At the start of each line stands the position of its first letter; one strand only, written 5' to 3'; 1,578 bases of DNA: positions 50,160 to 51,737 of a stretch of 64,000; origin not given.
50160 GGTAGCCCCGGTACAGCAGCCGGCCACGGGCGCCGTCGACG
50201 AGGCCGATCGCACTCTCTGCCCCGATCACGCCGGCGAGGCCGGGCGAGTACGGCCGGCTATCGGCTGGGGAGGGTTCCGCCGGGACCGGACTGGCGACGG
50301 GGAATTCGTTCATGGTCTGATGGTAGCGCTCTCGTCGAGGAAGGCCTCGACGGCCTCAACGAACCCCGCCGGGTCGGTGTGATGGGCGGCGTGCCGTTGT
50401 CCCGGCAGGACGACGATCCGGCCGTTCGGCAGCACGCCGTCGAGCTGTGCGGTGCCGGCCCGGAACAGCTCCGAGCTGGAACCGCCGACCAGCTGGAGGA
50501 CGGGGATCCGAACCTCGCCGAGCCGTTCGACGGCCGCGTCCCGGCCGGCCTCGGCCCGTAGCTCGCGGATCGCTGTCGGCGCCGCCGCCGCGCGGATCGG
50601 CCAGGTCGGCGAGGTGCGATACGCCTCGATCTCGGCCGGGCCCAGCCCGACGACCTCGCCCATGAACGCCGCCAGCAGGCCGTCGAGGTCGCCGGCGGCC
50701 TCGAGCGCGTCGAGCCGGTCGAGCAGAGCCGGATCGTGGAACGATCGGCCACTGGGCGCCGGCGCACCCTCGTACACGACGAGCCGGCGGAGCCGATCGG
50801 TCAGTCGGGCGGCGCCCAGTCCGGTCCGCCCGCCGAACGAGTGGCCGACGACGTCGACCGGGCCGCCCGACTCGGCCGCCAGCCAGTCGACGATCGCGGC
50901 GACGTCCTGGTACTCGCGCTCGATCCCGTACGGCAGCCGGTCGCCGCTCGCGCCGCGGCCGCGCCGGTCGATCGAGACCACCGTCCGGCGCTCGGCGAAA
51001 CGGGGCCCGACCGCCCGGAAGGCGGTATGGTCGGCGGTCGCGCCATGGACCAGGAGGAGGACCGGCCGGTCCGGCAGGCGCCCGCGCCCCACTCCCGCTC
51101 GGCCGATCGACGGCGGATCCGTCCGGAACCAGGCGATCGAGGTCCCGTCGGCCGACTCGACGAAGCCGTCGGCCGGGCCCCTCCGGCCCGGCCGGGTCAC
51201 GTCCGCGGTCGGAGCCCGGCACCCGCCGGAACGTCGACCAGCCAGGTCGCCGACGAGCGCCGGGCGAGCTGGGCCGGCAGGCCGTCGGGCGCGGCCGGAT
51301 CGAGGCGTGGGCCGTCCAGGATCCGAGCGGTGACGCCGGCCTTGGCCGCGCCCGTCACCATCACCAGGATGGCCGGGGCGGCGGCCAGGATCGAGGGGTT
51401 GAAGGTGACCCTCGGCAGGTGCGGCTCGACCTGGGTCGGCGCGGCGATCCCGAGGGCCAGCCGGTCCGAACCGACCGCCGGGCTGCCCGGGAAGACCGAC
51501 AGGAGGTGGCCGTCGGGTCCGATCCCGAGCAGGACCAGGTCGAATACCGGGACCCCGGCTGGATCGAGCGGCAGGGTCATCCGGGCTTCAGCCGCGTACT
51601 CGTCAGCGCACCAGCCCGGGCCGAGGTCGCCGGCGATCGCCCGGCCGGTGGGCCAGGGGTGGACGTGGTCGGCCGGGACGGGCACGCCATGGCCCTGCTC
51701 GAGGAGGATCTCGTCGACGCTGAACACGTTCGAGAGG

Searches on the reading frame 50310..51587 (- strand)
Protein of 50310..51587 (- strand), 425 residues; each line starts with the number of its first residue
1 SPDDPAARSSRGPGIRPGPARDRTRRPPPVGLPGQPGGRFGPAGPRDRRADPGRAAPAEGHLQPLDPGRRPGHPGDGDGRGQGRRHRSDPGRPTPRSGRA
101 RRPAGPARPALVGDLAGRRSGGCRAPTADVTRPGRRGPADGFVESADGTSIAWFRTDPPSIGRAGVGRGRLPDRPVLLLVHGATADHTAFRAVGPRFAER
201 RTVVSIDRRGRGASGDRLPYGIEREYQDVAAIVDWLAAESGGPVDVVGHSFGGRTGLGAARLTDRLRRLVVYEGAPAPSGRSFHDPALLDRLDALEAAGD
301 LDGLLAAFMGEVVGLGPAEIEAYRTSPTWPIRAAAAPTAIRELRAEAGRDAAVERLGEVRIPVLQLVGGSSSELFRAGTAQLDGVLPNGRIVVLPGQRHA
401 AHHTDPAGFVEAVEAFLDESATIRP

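Call 45: search_protein_families(library=pfam, proteins=[window:50310-51587:-], max_evalue=0.001)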
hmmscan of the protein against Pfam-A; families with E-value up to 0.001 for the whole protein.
window:50310-51587:- (425 aa): 4 families
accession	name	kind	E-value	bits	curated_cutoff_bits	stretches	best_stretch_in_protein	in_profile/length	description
PF12697.13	Abhydrolase_6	-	1.4e-16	62.2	26.3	1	177-412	1-217/217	Alpha/beta hydrolase family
PF00561.26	Abhydrolase_1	-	1.3e-11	45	25.8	1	175-277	1-106/245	alpha/beta hydrolase fold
PF12146.15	Hydrolase_4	-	1.3e-07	31.6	27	1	174-399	4-232/239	Serine aminopeptidase, S33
PF02129.25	Peptidase_S15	-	0.00011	22.4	23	1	202-264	53-117/262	X-Pro dipeptidyl-peptidase (S15 family)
